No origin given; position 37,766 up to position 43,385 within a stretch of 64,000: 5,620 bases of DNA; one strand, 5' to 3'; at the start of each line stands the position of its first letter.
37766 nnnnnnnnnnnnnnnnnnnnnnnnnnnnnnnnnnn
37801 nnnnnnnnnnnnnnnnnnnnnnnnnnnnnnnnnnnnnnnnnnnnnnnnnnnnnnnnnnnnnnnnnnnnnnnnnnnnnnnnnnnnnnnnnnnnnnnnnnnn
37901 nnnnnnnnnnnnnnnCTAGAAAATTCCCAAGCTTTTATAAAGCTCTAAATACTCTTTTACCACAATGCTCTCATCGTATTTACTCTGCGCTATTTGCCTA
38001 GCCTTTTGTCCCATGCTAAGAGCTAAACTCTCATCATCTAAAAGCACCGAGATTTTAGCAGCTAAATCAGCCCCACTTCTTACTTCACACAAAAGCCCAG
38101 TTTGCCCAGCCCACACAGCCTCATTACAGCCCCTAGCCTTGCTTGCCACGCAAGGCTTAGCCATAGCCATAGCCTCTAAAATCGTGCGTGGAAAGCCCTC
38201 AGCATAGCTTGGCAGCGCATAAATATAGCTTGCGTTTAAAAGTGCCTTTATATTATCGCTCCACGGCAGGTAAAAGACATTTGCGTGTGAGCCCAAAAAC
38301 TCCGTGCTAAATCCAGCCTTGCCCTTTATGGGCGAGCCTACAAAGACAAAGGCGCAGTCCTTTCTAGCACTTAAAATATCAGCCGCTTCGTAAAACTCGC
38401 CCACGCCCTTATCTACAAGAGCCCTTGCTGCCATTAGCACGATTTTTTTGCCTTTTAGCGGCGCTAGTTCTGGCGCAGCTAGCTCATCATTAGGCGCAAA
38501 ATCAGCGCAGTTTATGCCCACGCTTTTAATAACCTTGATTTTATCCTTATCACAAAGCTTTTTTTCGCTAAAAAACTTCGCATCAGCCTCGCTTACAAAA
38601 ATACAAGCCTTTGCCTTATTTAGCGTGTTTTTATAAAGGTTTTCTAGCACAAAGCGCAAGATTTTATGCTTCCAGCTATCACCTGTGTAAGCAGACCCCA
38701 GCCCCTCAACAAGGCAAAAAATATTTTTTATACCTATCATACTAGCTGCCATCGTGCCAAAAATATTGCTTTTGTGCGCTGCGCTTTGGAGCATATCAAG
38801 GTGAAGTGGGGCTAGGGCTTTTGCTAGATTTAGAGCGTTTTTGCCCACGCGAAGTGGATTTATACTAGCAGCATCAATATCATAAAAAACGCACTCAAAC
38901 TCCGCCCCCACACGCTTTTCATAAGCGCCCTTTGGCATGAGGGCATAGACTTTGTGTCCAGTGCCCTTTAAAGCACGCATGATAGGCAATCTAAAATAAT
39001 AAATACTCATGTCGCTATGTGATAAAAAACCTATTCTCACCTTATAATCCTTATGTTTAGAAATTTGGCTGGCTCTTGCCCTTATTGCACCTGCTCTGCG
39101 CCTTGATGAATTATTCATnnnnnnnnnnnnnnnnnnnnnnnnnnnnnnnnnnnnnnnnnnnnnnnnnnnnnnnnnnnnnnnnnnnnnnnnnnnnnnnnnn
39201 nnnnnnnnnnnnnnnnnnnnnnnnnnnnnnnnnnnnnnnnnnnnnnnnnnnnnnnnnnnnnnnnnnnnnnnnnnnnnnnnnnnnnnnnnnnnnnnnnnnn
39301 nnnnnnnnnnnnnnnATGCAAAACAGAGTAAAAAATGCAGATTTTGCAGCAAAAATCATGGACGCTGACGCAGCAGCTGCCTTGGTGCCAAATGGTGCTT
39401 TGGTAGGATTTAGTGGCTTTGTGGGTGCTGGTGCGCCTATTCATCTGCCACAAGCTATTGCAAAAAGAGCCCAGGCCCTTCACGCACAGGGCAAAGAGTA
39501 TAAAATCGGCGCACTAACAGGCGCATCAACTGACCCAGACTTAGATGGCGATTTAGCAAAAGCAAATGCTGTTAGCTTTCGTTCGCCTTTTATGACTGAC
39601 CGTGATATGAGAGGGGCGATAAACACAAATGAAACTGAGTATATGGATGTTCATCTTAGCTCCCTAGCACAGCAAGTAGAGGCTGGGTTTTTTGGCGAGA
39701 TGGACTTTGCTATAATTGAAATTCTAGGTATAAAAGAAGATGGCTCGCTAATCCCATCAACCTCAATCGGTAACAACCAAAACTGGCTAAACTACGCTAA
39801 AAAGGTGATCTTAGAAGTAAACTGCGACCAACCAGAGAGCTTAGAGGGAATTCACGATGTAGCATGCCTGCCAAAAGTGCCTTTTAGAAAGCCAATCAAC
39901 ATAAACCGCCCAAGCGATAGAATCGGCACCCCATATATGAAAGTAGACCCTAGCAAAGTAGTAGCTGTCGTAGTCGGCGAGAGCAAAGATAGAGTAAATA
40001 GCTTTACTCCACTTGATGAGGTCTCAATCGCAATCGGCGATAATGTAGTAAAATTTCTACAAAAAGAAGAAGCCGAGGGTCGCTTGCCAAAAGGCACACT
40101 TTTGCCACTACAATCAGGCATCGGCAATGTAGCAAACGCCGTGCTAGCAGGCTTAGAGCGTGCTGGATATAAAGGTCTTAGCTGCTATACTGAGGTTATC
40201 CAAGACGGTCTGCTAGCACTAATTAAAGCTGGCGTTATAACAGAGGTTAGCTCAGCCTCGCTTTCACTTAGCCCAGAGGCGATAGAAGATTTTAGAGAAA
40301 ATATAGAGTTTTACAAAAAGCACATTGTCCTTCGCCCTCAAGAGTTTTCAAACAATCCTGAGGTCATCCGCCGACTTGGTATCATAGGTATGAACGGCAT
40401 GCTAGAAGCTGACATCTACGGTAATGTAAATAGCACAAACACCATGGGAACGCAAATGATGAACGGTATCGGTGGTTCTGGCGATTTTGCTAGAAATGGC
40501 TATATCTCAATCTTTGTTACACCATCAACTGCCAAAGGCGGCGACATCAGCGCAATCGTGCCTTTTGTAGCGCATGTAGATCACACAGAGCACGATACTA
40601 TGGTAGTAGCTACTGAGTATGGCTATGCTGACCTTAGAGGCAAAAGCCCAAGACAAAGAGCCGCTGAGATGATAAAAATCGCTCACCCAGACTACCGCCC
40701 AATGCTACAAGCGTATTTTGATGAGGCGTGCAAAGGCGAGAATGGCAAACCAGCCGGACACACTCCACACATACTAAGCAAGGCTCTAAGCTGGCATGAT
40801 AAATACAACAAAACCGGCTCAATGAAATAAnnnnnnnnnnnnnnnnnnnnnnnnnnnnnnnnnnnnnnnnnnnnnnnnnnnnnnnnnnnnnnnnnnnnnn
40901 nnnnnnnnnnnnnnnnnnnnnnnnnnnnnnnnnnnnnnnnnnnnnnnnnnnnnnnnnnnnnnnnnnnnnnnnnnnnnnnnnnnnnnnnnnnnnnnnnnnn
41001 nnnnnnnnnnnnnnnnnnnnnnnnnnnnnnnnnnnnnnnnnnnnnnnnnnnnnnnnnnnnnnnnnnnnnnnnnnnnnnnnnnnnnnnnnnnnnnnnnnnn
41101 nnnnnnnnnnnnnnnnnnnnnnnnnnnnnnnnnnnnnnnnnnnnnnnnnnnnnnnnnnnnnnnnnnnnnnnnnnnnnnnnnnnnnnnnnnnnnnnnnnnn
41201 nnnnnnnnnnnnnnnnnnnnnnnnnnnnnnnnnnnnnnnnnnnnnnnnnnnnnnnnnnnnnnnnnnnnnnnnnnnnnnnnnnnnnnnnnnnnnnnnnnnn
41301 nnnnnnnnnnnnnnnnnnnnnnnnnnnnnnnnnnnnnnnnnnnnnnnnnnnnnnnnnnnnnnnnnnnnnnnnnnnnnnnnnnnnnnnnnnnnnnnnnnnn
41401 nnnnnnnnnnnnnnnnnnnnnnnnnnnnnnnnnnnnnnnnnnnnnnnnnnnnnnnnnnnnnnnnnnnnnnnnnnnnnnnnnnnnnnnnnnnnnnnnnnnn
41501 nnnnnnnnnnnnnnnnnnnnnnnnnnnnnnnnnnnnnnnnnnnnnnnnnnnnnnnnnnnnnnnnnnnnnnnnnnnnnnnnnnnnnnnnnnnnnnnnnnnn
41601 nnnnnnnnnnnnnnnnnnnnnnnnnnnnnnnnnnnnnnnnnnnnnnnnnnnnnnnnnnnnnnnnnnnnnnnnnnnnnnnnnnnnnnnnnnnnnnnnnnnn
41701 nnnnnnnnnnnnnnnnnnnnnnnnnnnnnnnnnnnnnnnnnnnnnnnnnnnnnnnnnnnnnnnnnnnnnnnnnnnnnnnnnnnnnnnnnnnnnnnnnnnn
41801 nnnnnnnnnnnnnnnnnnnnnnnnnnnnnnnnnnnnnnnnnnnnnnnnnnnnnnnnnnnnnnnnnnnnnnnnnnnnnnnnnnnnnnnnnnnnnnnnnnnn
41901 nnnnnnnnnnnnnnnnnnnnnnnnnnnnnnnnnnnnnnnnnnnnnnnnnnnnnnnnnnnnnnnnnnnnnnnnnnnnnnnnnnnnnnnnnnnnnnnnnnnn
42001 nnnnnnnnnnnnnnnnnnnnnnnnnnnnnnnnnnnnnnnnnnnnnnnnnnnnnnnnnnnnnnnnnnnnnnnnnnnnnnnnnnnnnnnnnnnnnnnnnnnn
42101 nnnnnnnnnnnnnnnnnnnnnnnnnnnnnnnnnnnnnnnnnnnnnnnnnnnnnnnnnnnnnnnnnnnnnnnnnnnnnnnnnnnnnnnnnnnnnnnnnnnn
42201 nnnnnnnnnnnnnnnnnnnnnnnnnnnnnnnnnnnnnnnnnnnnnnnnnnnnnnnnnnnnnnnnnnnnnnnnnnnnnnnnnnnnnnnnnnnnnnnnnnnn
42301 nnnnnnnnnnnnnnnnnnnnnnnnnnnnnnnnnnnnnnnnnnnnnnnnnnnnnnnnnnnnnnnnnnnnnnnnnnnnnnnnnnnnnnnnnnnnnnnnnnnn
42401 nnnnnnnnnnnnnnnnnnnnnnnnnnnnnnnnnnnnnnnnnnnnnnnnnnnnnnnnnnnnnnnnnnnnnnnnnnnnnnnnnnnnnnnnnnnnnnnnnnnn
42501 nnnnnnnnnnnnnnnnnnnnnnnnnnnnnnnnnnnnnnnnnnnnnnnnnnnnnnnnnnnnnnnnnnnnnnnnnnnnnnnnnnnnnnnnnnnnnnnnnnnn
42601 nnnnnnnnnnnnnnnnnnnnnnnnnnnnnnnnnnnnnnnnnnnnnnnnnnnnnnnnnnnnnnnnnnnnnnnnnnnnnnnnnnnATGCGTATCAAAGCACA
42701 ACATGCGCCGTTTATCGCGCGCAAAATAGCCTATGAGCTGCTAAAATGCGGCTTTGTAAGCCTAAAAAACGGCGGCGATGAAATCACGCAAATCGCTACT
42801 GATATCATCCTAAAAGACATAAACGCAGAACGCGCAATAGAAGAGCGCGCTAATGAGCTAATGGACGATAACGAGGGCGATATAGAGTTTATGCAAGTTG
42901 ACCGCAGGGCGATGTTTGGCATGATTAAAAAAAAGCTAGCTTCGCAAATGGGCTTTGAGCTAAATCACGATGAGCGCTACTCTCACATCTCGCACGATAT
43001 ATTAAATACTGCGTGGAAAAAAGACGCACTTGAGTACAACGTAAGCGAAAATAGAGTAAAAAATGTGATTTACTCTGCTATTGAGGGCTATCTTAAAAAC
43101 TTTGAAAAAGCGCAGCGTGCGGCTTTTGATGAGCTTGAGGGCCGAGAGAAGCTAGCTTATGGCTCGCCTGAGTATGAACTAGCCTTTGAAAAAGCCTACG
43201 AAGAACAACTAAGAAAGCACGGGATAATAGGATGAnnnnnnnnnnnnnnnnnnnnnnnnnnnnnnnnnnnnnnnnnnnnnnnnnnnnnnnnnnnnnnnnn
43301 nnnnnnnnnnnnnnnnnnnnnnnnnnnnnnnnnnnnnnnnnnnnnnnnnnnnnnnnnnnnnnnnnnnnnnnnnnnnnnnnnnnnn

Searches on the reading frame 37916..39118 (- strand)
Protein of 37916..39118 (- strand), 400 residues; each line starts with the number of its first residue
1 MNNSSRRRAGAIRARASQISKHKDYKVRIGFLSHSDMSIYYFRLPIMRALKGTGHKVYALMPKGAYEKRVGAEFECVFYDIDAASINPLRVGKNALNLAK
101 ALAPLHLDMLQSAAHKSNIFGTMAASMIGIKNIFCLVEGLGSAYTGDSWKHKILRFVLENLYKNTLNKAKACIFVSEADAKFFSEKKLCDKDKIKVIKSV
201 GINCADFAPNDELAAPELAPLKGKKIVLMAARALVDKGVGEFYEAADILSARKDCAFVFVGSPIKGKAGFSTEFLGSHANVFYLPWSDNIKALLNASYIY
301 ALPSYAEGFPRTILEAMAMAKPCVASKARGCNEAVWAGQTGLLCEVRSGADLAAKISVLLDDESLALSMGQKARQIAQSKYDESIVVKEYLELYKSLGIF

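Call 8: search_protein_families(library=pfam, proteins=[window:37916-39118:-], max_evalue=0.01)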
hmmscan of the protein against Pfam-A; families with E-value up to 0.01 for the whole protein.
window:37916-39118:- (400 aa): 5 families
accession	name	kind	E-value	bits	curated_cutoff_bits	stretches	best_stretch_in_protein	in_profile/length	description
PF00534.26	Glycos_transf_1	-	1.3e-28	100.1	26.4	1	220-375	11-171/172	Glycosyl transferases group 1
PF13692.12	Glyco_trans_1_4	-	3.1e-24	86.3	27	1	225-362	2-142/142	Glycosyl transferases group 1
PF13439.12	Glyco_transf_4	-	3.2e-05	24.5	28.5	1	47-197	12-162/170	Glycosyltransferase Family 4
PF13524.12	Glyco_trans_1_2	-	0.0002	21.8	25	1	306-383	60-135/144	Glycosyl transferase-like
PF20706.3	GT4-conflict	-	0.0019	17.7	26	1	218-335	191-320/385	Family 4 Glycosyltransferase in conflict systems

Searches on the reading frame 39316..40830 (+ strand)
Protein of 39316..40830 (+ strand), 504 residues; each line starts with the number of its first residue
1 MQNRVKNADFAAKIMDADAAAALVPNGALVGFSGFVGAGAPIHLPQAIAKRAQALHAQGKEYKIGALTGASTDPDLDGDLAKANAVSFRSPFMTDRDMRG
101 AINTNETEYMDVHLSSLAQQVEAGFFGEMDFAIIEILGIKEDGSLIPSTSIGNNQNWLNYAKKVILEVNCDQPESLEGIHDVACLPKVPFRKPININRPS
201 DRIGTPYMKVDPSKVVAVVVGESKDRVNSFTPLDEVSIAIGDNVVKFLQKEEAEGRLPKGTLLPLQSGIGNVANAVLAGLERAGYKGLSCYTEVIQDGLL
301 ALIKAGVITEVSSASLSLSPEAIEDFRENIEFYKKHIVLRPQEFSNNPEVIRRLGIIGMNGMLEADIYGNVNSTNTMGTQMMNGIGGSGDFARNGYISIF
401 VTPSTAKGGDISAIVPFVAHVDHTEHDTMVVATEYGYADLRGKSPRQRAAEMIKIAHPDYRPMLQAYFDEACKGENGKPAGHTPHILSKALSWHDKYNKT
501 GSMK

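Call 51: search_protein_families(library=pfam, proteins=[window:39316-40830:+], max_evalue=0.0001)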
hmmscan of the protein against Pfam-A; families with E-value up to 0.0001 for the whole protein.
window:39316-40830:+ (504 aa): 2 families
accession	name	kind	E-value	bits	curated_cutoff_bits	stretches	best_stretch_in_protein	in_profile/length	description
PF13336.12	AcetylCoA_hyd_C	-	4.8e-44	150.4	23.7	1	328-467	7-153/154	Acetyl-CoA hydrolase/transferase C-terminal domain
PF02550.21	AcetylCoA_hydro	-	3.2e-32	112.6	24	1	8-219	3-197/198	Acetyl-CoA hydrolase/transferase N-terminal domain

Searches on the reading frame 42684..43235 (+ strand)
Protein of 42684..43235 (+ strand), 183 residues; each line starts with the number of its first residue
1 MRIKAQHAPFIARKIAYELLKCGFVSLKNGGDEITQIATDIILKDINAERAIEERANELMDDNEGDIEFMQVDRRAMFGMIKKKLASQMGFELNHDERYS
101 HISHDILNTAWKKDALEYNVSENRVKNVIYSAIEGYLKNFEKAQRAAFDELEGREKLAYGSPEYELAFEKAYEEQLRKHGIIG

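Call 76: search_protein_families(library=pfam, proteins=[window:42684-43235:+], max_evalue=0.00001)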
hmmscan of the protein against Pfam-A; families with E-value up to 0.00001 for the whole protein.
window:42684-43235:+ (183 aa): 1 family
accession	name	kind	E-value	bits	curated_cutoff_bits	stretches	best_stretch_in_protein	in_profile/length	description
PF04368.18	DUF507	-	1.5e-57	194.9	24.7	1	1-181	1-182/182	Protein of unknown function (DUF507)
